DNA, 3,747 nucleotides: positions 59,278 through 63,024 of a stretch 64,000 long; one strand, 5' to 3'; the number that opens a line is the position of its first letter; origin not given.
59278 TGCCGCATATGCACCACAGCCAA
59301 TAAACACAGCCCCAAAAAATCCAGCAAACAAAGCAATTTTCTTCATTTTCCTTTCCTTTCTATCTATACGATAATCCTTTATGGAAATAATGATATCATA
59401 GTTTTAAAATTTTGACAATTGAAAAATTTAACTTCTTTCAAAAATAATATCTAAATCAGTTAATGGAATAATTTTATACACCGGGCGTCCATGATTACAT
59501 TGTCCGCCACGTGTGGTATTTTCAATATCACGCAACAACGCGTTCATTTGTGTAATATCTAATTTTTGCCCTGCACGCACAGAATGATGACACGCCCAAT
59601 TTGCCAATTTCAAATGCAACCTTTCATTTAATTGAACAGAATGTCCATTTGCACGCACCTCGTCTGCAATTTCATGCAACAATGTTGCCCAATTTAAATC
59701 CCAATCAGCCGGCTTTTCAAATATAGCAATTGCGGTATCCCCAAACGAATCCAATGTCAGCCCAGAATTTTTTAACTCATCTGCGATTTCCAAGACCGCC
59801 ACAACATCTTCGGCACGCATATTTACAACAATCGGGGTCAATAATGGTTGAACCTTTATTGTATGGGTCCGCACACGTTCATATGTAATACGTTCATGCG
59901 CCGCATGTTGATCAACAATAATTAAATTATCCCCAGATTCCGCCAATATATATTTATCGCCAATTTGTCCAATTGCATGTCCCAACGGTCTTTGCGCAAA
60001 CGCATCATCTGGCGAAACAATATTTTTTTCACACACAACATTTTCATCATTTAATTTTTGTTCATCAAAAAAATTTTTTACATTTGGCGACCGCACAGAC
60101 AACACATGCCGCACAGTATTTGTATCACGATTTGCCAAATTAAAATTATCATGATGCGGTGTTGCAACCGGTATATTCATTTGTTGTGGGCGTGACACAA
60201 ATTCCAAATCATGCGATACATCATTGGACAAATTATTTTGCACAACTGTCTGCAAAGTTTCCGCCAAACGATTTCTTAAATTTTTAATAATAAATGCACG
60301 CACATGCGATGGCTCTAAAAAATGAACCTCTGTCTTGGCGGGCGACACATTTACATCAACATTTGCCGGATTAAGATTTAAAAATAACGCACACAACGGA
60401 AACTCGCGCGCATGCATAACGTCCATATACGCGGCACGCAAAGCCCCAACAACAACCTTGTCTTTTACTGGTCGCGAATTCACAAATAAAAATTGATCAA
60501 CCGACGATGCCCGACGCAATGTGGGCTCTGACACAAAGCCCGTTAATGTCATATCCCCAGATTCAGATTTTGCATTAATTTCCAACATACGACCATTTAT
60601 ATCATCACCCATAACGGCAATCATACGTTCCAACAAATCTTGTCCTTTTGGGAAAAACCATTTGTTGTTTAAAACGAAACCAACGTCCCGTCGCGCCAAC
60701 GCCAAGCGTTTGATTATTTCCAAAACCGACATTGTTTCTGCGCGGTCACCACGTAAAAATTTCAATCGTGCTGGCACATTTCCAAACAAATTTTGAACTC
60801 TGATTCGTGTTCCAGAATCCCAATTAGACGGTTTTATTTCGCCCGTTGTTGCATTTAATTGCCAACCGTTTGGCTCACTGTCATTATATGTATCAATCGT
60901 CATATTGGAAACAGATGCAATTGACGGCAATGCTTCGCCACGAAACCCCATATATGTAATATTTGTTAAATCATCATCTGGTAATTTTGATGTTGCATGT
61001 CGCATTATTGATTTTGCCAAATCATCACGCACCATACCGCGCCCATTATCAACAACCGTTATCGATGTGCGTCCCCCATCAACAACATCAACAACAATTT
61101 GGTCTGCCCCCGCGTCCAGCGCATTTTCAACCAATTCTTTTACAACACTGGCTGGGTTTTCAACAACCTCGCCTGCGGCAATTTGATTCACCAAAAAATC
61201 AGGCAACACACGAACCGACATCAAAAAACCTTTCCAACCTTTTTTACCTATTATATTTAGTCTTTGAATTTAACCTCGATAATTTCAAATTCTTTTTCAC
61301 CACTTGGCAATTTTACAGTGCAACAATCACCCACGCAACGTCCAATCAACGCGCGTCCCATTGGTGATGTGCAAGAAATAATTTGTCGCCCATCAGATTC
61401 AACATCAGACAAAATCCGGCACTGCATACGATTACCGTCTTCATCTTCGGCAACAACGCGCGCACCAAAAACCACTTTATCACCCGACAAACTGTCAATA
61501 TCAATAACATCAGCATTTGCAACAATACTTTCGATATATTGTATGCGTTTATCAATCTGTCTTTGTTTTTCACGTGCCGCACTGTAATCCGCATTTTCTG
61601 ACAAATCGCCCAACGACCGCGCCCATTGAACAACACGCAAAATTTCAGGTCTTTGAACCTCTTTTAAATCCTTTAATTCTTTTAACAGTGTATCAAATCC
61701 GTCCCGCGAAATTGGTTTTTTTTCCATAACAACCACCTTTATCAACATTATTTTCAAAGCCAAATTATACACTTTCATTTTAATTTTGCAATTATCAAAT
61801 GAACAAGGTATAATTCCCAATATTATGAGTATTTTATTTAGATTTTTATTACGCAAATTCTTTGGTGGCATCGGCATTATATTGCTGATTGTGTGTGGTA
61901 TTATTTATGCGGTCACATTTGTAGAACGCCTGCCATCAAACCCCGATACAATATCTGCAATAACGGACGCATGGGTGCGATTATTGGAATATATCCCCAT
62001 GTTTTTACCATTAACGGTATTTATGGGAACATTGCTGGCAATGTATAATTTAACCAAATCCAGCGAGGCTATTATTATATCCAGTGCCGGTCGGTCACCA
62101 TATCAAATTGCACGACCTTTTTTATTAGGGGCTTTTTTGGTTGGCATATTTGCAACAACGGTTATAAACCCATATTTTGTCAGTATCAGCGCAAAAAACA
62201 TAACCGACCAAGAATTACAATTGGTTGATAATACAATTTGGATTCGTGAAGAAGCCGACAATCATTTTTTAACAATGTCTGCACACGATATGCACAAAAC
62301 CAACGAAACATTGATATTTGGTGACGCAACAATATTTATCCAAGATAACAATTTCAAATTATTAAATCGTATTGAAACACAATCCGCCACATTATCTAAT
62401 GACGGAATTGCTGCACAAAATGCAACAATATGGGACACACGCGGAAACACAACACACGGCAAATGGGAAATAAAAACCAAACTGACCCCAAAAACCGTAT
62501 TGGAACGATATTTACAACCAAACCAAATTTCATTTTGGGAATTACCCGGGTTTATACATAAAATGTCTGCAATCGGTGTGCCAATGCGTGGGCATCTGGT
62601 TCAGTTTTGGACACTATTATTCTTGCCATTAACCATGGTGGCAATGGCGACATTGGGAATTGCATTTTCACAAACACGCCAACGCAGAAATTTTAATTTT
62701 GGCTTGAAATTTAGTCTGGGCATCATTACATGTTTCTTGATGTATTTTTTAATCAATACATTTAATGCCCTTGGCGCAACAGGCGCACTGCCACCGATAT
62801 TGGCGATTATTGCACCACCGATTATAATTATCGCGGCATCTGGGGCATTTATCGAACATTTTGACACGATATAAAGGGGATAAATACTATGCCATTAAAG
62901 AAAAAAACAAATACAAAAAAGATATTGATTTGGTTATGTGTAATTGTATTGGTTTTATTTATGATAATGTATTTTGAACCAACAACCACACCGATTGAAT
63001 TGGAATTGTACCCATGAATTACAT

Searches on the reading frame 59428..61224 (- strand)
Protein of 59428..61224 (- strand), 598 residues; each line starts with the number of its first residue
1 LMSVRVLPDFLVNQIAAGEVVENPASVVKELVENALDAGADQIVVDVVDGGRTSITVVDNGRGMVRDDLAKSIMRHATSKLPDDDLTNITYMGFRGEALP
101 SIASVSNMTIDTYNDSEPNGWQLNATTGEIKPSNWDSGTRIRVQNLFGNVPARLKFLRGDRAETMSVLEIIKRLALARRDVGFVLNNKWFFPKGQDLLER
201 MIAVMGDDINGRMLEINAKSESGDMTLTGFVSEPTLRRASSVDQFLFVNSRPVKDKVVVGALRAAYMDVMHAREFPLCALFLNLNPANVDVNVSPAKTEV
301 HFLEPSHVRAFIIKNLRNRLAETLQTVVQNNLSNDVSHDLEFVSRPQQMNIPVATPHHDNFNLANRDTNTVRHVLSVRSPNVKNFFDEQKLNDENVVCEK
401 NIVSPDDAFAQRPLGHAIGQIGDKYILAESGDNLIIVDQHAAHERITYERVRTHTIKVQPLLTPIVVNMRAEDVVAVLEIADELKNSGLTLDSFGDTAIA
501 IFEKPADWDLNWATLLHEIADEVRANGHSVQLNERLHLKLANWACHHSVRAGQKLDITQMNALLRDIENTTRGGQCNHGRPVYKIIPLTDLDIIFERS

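Call 61: search_protein_families(library=pfam, proteins=[window:59428-61224:-], max_evalue=0.00001)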
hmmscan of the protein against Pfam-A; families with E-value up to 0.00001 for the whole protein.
window:59428-61224:- (598 aa): 4 families
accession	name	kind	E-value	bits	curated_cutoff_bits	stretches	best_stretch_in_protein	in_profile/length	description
PF01119.25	DNA_mis_repair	-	4.3e-33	113.9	26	1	203-320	3-118/119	DNA mismatch repair protein, C-terminal domain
PF08676.16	MutL_C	-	2.3e-32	112.1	25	1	418-555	1-142/142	MutL C terminal dimerisation domain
PF13589.12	HATPase_c_3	-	7.6e-12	45.9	25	1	25-124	4-104/137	Histidine kinase-, DNA gyrase B-, and HSP90-like ATPase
PF02518.31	HATPase_c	-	1e-07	32.8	26.4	1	26-78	8-63/111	Histidine kinase-, DNA gyrase B-, and HSP90-like ATPase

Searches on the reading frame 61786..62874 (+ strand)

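Call 61: search_protein_families(library=pfam, proteins=[window:61786-62874:+], max_evalue=0.00001)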
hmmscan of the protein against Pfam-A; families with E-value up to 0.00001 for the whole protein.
window:61786-62874:+ (362 aa): 1 family
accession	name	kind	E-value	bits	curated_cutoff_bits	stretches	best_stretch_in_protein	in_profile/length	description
PF03739.19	LptF_LptG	-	3.2e-44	151.9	27.9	1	19-355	1-350/353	Lipopolysaccharide export system permease LptF/LptG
